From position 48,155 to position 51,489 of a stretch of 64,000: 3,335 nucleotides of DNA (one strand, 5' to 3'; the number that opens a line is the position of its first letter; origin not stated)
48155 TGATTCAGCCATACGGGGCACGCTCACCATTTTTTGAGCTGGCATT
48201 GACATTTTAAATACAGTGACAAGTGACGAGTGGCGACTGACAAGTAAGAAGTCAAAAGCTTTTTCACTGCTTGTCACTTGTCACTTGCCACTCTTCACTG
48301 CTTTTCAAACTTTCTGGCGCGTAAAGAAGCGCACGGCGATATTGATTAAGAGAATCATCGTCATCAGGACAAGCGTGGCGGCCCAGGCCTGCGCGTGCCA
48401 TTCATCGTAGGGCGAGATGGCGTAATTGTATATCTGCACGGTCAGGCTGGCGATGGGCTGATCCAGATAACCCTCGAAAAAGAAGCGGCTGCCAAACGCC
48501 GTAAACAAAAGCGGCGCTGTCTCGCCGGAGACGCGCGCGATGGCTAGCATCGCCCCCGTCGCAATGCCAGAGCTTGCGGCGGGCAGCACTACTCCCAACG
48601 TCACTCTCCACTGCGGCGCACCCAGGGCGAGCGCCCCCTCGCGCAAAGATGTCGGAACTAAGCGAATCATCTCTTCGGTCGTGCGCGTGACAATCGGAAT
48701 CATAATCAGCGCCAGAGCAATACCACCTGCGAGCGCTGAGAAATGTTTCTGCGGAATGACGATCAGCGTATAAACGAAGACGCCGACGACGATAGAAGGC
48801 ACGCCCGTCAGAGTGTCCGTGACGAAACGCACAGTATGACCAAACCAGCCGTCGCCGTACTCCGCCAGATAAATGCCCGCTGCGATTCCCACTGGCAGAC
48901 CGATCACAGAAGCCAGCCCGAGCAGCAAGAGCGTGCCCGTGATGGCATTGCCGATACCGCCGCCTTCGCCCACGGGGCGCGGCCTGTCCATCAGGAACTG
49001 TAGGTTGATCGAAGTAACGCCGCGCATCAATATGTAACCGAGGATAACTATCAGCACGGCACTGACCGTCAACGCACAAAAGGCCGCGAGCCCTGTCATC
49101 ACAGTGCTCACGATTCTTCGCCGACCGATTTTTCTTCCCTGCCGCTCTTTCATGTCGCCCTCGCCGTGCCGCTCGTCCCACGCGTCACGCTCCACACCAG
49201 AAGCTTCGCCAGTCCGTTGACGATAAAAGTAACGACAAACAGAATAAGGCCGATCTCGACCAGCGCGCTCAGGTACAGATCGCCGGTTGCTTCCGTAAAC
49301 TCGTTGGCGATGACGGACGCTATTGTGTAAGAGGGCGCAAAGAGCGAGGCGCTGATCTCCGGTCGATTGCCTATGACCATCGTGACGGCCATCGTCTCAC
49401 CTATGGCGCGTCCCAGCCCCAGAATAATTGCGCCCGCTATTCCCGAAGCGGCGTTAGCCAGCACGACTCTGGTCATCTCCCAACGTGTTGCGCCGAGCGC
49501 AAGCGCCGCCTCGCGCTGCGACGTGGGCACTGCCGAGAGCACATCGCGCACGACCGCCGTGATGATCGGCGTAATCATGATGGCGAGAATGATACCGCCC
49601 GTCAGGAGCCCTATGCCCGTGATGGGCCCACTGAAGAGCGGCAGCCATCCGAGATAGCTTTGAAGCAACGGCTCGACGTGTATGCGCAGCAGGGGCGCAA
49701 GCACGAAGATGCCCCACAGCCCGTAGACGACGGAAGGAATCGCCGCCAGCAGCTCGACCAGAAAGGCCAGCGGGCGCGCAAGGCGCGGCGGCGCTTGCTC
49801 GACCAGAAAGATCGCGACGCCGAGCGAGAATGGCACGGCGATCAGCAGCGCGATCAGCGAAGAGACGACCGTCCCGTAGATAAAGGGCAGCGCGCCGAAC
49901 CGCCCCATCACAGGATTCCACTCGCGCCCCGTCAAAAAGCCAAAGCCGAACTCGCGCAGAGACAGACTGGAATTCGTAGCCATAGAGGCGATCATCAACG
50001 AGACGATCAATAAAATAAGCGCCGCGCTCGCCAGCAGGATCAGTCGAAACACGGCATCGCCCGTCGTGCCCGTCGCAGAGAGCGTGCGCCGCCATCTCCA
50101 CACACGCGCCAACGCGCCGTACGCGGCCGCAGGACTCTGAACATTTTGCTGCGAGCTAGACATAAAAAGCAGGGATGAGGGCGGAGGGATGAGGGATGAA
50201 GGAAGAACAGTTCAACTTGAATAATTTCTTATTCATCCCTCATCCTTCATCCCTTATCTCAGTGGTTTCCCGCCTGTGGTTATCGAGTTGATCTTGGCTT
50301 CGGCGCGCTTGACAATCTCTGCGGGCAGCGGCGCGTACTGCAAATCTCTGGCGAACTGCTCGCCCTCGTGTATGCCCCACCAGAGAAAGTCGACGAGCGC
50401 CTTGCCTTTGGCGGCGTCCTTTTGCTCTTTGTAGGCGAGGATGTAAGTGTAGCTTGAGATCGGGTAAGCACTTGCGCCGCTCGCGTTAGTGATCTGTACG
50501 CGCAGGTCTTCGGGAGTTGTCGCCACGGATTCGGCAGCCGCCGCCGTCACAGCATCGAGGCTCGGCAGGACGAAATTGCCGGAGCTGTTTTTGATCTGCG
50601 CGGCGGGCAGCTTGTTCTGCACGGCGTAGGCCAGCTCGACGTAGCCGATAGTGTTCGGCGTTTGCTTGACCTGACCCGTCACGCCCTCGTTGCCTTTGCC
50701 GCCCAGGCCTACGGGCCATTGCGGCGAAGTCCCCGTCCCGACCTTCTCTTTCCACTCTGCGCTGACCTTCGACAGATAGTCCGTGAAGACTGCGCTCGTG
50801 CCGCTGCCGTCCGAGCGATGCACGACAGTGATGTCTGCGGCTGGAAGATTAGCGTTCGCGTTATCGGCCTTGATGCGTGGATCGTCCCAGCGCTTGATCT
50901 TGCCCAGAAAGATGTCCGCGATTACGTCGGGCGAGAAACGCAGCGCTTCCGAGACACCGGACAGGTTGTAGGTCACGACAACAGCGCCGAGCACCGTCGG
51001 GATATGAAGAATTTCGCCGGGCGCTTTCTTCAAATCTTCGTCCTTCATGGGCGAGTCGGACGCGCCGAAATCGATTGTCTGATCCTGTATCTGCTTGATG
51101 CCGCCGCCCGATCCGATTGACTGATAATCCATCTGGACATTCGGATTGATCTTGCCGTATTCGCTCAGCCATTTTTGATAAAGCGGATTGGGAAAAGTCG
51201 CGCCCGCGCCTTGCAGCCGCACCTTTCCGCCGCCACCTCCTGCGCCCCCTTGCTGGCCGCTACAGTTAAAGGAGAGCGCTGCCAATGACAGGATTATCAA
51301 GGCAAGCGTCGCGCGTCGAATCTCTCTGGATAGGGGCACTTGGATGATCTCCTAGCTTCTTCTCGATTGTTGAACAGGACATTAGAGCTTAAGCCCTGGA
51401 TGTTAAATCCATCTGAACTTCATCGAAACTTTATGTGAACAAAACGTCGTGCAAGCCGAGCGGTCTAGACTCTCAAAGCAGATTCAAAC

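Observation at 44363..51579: Every open intercistronic gap of the Pho cluster is filled by a heptamer hairpin drawn from four different families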

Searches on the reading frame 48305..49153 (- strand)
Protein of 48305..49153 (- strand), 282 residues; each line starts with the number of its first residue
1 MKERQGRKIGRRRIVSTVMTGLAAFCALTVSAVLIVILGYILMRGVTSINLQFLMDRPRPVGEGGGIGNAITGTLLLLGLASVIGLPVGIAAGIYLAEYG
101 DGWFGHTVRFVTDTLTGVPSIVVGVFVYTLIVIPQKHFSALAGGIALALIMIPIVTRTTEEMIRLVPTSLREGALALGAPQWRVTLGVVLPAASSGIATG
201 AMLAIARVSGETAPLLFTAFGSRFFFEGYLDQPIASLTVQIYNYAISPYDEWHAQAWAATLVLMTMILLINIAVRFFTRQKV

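Call 6: search_protein_families(library=ncbifam, proteins=[window:48305-49153:-])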
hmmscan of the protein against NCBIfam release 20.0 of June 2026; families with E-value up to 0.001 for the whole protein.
window:48305-49153:- (282 aa): 16 families
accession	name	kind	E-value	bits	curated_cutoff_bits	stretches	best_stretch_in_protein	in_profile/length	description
TIGR00974.1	3a0107s02c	equivalog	1.6e-89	299.7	193.45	1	18-280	3-269/272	phosphate ABC transporter permease PstA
NF008430.0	PRK11268.1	equivalog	7.2e-84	281.3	439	1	6-281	17-293/295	phosphate ABC transporter permease PstA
TIGR02138.1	phosphate_pstC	equivalog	4.7e-36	124.3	196.45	1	18-280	3-294/296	phosphate ABC transporter permease subunit PstC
NF008435.0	PRK11275.1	equivalog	1.6e-15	57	502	2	134-272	164-302/319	phosphate ABC transporter permease PstC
TIGR02141.1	modB_ABC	equivalog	1e-13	51.4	182.6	1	136-273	76-203/208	molybdate ABC transporter permease subunit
TIGR02139.1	permease_CysT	equivalog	2.2e-10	40.6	246.1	1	138-273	130-256/265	sulfate ABC transporter permease subunit CysT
TIGR00969.1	3a0106s02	subfamily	3.4e-10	39.8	240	1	143-273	146-267/272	sulfate ABC transporter permease subunit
NF006939.0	PRK09421.1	equivalog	1.2e-09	37.9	262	1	144-270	97-215/230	molybdate ABC transporter permease subunit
NF008208.0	PRK10971.1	equivalog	6.5e-07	29.1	415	1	139-274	139-265/277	sulfate/thiosulfate ABC transporter permease CysT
NF038017.1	ABC_perm1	subfamily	6.6e-07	29.5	100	1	80-212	11-143/184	ABC transporter permease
TIGR01581.1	Mo_ABC_porter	hypoth_equivalog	6.8e-07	29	210.3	1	135-270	98-224/225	ABC transporter permease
TIGR03226.1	PhnU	equivalog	6.8e-06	25.7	283.45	1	137-265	174-293/311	2-aminoethylphosphonate ABC transporter permease subunit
TIGR02140.1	permease_CysW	equivalog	1.9e-05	24.3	329.1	1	144-271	131-251/261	sulfate ABC transporter permease subunit CysW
NF011624.0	PRK15050.1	equivalog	6e-05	22.3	247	1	138-268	157-278/297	2-aminoethylphosphonate ABC transporter permease subunit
TIGR01097.1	PhnE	equivalog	8.5e-05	22.1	216.7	1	19-198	11-185/252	phosphonate ABC transporter, permease protein PhnE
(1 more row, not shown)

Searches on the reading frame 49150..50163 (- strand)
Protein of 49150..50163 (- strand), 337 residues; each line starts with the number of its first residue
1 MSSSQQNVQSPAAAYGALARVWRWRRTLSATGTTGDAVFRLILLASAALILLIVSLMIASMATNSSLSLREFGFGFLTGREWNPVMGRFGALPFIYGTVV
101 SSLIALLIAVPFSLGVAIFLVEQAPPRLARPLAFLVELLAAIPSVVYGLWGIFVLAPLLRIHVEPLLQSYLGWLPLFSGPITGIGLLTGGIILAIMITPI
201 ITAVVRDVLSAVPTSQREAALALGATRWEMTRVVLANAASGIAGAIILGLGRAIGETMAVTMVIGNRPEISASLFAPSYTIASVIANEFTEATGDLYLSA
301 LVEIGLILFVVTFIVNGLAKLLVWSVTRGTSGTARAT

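Call 6: search_protein_families(library=ncbifam, proteins=[window:49150-50163:-])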
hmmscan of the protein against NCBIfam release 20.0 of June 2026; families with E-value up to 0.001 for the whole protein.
window:49150-50163:- (337 aa): 7 families
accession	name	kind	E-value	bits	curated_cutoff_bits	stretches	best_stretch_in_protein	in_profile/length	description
TIGR02138.1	phosphate_pstC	equivalog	4e-93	311.7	196.45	1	37-326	2-295/296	phosphate ABC transporter permease subunit PstC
NF008435.0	PRK11275.1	equivalog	1.5e-88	297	502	1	26-328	6-314/319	phosphate ABC transporter permease PstC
TIGR00974.1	3a0107s02c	equivalog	3e-35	121.7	193.45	1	38-322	3-266/272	phosphate ABC transporter permease PstA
NF038017.1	ABC_perm1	subfamily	3.3e-11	43.5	100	1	102-266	5-152/184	ABC transporter permease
NF008430.0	PRK11268.1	equivalog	3.2e-08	33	439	1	90-281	78-249/295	phosphate ABC transporter permease PstA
TIGR00969.1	3a0106s02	subfamily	1e-05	25.2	240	1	188-269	143-227/272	sulfate ABC transporter permease subunit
TIGR02139.1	permease_CysT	equivalog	7.2e-05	22.5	246.1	1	97-294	54-239/265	sulfate ABC transporter permease subunit CysT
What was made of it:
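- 49150..50163 (-): pstC. Call 6 (TIGR02138, 311.7 bits)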

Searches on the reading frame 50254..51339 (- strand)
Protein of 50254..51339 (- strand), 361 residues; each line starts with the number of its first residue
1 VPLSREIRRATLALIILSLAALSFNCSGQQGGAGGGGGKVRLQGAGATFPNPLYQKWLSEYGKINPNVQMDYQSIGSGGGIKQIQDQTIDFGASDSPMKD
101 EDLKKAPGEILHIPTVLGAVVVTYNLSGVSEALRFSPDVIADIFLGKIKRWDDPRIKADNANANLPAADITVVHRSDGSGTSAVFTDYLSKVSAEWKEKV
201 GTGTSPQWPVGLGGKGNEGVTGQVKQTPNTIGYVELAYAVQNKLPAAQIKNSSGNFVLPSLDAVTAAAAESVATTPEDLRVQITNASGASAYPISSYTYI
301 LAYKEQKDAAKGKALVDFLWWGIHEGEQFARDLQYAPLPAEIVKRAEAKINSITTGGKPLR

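Call 6: search_protein_families(library=ncbifam, proteins=[window:50254-51339:-])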
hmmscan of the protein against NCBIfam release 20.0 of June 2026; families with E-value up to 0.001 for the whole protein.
window:50254-51339:- (361 aa): 4 families
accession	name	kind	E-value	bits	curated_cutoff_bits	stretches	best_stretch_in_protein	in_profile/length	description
TIGR00975.1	3a0107s03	equivalog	1e-122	409.1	205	1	42-353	1-314/315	phosphate ABC transporter substrate-binding protein PstS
NF008171.0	PRK10918.1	equivalog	3.2e-94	315.8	339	1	40-349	27-332/346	phosphate ABC transporter substrate-binding protein PstS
TIGR02136.1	ptsS_2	subfamily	6.2e-26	91.3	206.6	1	11-337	8-294/295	phosphate ABC transporter substrate-binding protein PstS family protein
TIGR04505.1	PtsS_plasma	equivalog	4.1e-06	26.4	175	0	160-241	197-266/334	phosphate ABC transporter substrate-binding protein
